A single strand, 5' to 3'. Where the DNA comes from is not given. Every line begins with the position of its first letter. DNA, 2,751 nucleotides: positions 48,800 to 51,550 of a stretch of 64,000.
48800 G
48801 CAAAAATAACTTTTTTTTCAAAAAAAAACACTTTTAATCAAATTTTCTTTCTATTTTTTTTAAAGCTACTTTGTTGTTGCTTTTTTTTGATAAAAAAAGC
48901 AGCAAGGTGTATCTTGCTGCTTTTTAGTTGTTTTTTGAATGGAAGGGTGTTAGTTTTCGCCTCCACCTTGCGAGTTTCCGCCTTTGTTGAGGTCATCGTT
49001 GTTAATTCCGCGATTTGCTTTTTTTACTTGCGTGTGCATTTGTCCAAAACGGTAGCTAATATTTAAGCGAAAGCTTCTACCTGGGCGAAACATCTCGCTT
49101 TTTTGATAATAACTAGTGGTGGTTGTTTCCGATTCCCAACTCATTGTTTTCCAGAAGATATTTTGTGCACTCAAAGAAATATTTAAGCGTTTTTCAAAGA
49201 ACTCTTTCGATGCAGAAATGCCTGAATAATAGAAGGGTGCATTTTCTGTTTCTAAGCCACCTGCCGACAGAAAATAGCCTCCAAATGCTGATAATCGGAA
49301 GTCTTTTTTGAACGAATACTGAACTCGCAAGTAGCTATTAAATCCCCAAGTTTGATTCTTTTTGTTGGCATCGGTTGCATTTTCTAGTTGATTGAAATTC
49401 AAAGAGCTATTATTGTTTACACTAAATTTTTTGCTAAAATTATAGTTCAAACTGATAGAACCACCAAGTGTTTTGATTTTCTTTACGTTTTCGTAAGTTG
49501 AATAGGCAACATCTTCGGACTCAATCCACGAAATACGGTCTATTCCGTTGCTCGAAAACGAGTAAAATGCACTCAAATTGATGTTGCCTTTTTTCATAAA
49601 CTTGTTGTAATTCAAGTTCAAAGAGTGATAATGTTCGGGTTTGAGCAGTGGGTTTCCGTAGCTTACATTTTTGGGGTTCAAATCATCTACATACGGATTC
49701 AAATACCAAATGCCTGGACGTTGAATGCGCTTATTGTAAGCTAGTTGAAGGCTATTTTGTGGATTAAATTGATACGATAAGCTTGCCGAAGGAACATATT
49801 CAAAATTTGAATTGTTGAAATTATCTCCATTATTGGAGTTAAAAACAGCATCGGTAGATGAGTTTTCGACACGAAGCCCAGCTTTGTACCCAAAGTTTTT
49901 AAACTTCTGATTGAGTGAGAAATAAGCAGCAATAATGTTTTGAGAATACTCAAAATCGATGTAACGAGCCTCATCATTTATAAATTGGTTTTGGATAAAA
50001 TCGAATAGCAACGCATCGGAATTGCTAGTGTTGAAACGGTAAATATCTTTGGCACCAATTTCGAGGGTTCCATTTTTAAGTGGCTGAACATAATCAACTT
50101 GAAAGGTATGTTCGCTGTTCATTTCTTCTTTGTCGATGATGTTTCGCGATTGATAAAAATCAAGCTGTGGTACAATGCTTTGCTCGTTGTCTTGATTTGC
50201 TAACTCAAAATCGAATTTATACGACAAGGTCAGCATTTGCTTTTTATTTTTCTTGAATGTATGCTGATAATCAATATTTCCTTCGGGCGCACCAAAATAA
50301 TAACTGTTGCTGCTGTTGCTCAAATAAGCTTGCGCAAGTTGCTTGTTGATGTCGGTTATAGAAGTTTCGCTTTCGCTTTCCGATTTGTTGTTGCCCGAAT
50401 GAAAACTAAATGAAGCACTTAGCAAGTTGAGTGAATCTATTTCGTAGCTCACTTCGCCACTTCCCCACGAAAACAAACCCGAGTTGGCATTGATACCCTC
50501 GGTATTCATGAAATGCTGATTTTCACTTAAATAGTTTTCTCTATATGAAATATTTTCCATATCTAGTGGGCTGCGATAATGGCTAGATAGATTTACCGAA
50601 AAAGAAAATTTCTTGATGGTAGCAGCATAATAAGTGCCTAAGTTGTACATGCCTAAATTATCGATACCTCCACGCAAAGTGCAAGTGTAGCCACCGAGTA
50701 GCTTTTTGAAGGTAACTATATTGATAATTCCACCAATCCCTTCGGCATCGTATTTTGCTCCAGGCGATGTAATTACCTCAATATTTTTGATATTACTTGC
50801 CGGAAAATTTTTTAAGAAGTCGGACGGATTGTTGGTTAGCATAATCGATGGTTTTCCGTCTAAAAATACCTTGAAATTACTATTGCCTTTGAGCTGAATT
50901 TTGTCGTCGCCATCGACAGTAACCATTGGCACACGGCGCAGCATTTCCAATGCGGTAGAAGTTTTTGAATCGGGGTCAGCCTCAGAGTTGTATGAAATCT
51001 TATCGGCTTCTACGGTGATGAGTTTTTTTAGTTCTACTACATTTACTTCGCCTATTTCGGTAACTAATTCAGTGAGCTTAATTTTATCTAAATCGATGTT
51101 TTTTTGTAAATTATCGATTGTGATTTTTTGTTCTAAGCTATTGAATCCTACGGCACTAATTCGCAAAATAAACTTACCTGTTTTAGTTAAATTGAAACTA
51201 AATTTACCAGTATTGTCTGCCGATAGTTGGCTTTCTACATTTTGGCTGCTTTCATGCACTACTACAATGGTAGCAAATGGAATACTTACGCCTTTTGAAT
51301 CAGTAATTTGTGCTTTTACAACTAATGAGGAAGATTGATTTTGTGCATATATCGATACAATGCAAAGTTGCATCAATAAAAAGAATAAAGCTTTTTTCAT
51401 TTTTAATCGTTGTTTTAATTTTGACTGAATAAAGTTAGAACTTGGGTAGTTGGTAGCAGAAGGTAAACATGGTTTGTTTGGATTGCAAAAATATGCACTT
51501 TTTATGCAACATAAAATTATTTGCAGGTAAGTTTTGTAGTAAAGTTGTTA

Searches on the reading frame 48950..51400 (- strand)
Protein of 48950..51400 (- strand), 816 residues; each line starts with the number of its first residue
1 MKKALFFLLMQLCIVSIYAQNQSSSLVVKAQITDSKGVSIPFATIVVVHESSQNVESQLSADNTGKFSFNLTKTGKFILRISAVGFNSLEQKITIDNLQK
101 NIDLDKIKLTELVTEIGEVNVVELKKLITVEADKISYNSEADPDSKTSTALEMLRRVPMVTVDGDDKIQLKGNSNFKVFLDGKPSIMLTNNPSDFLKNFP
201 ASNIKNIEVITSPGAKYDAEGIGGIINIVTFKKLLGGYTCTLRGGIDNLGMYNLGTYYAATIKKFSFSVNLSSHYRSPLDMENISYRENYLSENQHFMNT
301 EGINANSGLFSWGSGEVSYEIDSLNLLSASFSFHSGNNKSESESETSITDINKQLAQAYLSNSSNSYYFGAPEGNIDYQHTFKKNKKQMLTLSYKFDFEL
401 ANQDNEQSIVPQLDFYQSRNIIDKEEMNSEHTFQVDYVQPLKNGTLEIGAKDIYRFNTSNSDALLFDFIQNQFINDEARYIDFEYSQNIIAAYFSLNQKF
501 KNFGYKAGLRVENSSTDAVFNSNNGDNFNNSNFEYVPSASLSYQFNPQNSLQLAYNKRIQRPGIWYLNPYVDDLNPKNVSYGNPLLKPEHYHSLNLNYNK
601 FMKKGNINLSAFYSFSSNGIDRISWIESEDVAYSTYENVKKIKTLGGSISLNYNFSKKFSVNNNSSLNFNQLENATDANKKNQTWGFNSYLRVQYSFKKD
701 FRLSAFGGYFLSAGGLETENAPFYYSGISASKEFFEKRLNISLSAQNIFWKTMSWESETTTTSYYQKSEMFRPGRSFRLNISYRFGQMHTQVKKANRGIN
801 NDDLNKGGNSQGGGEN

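Call 31: search_protein_families(library=pfam, proteins=[window:48950-51400:-], max_evalue=0.0001)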
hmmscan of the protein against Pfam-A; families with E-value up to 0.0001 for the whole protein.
window:48950-51400:- (816 aa): 5 families
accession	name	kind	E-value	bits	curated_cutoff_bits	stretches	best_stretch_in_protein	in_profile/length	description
PF14905.12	OMP_b-brl_3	-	3.9e-92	309.9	27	1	380-783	1-408/408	Outer membrane protein beta-barrel family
PF00593.30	TonB_dep_Rec_b-barrel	-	3.4e-18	67.2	27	1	349-747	28-435/436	TonB dependent receptor-like, beta-barrel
PF13620.12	CarboxypepD_reg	-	2.8e-09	37.6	32.3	1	28-98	2-72/82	Carboxypeptidase regulatory-like domain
PF13715.12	CarbopepD_reg_2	-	3.7e-09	36.9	32.2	1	31-120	4-87/88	CarboxypepD_reg-like domain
PF07715.20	Plug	-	1.7e-08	35.4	23.9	1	138-225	13-107/107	TonB-dependent Receptor Plug Domain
